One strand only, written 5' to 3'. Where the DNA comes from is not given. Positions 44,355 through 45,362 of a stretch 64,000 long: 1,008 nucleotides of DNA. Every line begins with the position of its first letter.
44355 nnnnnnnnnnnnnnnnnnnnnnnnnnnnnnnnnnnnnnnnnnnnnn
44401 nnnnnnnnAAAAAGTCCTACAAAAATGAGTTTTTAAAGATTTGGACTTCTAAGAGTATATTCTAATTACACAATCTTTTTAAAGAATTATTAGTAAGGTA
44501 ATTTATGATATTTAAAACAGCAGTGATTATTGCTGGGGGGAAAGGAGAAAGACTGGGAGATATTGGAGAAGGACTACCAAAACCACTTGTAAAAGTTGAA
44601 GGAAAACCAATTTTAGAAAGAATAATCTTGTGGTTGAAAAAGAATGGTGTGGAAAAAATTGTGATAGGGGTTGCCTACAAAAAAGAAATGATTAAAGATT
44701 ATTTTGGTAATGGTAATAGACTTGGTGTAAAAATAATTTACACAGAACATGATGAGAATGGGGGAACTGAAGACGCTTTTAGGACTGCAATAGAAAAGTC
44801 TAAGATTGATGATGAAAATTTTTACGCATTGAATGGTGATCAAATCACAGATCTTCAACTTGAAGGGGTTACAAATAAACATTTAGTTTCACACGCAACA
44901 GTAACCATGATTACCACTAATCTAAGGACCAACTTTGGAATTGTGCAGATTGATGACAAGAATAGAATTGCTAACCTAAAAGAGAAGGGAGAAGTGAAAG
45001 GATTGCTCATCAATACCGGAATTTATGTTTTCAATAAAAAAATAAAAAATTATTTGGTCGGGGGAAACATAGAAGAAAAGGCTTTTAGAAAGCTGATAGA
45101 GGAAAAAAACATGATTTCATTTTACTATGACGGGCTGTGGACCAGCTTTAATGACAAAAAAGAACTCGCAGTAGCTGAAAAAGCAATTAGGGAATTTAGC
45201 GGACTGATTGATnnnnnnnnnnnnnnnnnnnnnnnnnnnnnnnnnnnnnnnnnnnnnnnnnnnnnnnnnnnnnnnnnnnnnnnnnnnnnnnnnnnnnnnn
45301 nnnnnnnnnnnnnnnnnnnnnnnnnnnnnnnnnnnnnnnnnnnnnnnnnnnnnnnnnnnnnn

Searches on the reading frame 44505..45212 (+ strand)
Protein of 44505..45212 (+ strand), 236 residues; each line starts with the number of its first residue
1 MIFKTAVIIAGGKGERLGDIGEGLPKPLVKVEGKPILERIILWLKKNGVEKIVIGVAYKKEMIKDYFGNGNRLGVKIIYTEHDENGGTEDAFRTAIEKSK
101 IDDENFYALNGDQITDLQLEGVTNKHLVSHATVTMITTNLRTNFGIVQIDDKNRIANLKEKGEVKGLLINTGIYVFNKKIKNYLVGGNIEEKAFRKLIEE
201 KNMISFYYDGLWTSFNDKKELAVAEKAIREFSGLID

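Call 9: search_protein_families(library=pfam, proteins=[window:44505-45212:+], max_evalue=0.001)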
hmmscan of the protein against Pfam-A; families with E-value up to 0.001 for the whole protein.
window:44505-45212:+ (236 aa): 3 families
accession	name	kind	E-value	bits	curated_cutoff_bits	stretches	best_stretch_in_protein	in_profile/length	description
PF00483.29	NTP_transferase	-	1.3e-31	110.5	21.2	1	6-193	2-196/245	Nucleotidyl transferase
PF12804.13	NTP_transf_3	-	5.7e-12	46.5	27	1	6-114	1-97/160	MobA-like NTP transferase domain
PF01128.25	IspD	-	0.00011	22.5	27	1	6-62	3-58/221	2-C-methyl-D-erythritol 4-phosphate cytidylyltransferase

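Call 12: search_protein_families(library=ncbifam, proteins=[window:44505-45212:+], max_evalue=0.00001)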
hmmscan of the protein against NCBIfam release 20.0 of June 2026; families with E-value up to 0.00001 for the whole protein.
window:44505-45212:+ (236 aa): 28 families (the best 25 are shown)
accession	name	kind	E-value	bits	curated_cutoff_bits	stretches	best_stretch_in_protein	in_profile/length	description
TIGR03992.1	Arch_glmU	subfamily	2.7e-37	128.6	292.1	1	5-185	2-177/393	bifunctional sugar-1-phosphate nucleotidylyltransferase/acetyltransferase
NF052502.1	man1P_GTase_Rv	exception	5.7e-33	114.2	440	1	5-209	2-210/352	mannose-1-phosphate guanylyltransferase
NF049965.1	GlMnHpPGnyltfHddC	equivalog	2e-32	112.7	300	1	5-183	2-174/221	D-glycero-D-manno-heptose 1-phosphate guanosyltransferase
NF041313.1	UDPGP_AglF_Halo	equivalog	5.5e-27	94.7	400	1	5-181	2-179/234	UTP--glucose-1-phosphate uridylyltransferase AglF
NF045761.1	NAMPUrTaseMurU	equivalog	1.6e-24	87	250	1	6-225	3-224/226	N-acetylmuramate alpha-1-phosphate uridylyltransferase MurU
TIGR02623.1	G1P_cyt_trans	equivalog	2.2e-24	86.3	300.25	2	6-70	3-67/255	glucose-1-phosphate cytidylyltransferase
NF041173.1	Sug_nt_acttase_Thmprot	equivalog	1.3e-20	73.7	600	1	6-185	3-177/405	bifunctional sugar-1-phosphate nucleotidylyltransferase/acetyltransferase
TIGR01208.1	rmlA_long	equivalog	8e-20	71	320.25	1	6-184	2-182/353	glucose-1-phosphate thymidylyltransferase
NF003670.0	PRK05293.1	equivalog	1.7e-14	53.6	470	1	6-212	7-242/382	glucose-1-phosphate adenylyltransferase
TIGR01207.1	rmlA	equivalog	2.4e-14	53.1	360.65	1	7-183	3-182/286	glucose-1-phosphate thymidylyltransferase RfbA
TIGR02091.1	glgC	equivalog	1.1e-13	51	424.9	1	6-212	3-243/364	glucose-1-phosphate adenylyltransferase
TIGR01173.1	glmU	equivalog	1.5e-13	50.4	366.85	1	6-183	3-180/452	bifunctional UDP-N-acetylglucosamine diphosphorylase/glucosamine-1-phosphate N-acetyltransferase GlmU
NF010934.1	PRK14354.1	equivalog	2e-13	49.7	450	1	6-179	2-175/447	bifunctional UDP-N-acetylglucosamine diphosphorylase/glucosamine-1-phosphate N-acetyltransferase GlmU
NF010935.0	PRK14355.1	equivalog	4e-13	48.8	718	1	5-180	5-182/459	bifunctional UDP-N-acetylglucosamine diphosphorylase/glucosamine-1-phosphate N-acetyltransferase GlmU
NF041135.1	IPPtranDIPPsyn_Thcocales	equivalog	1.4e-12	47.4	580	1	5-228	2-217/419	bifunctional L-myo-inositol-1-phosphate cytidylyltransferase/CDP-L-myo-inositol myo-inositolphosphotransferase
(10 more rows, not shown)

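Call 26: search_solved_structures(query=window:44505-45212:+, max_evalue=0.00001)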
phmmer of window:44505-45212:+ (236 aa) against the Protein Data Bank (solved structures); distinct sequences matched with E-value up to 0.00001: 32.
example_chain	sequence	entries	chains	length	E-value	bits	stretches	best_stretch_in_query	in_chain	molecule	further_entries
5xhw_A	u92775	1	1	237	2e-21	80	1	6-180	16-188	Putative 6-deoxy-D-mannoheptose pathway protein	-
6jq8_A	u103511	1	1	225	2.5e-21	79.7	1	6-180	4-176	Putative 6-deoxy-D-mannoheptose pathway protein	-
8x7s_B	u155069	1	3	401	1.6e-20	77.1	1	6-199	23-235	UTP--glucose-1-phosphate uridylyltransferase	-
7whr_B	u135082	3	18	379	3e-20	76.2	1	6-221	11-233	Nucleotidyl transferase family protein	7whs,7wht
1tzf_A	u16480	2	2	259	1.2e-17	67.6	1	5-69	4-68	Glucose-1-phosphate cytidylyltransferase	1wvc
7x8j_A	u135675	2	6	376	3e-17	66.3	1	6-219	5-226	Mannose-1-phosphate guanylyltransferase 1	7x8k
8yre_D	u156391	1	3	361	3.4e-17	66.2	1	6-219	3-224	Mannose-1-phosphate guanylyltransferase 1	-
8hhd_A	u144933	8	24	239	3.7e-16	62.8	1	6-230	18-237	Nucleotidyl transferase | N-acetylmuramate alpha-1-phosphate uridylyltransferase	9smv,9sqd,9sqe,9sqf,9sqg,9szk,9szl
7d72_K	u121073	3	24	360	1e-15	61.4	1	6-221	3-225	Mannose-1-phosphate guanyltransferase beta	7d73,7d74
5z09_A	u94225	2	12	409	7.4e-15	58.5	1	6-204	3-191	Dual sugar-1-phosphate nucleotidylyltransferase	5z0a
2ggo_A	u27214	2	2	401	6.9e-14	55.4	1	6-204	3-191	401aa long hypothetical glucose-1-phosphate thymidylyltransferase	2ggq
4y7t_A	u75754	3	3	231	1e-13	54.8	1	6-121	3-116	Nucleotidyl transferase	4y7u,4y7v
1mc3_A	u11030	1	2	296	1.2e-10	44.7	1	6-184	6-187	GLUCOSE-1-PHOSPHATE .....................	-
4ho0_A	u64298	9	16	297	1e-09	41.7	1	6-182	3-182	Glucose-1-phosphate thymidylyltransferase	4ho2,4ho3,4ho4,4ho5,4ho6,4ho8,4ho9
1lvw_A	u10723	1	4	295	3.3e-09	40.1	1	6-180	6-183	glucose-1-phosphate thymidylyltransferase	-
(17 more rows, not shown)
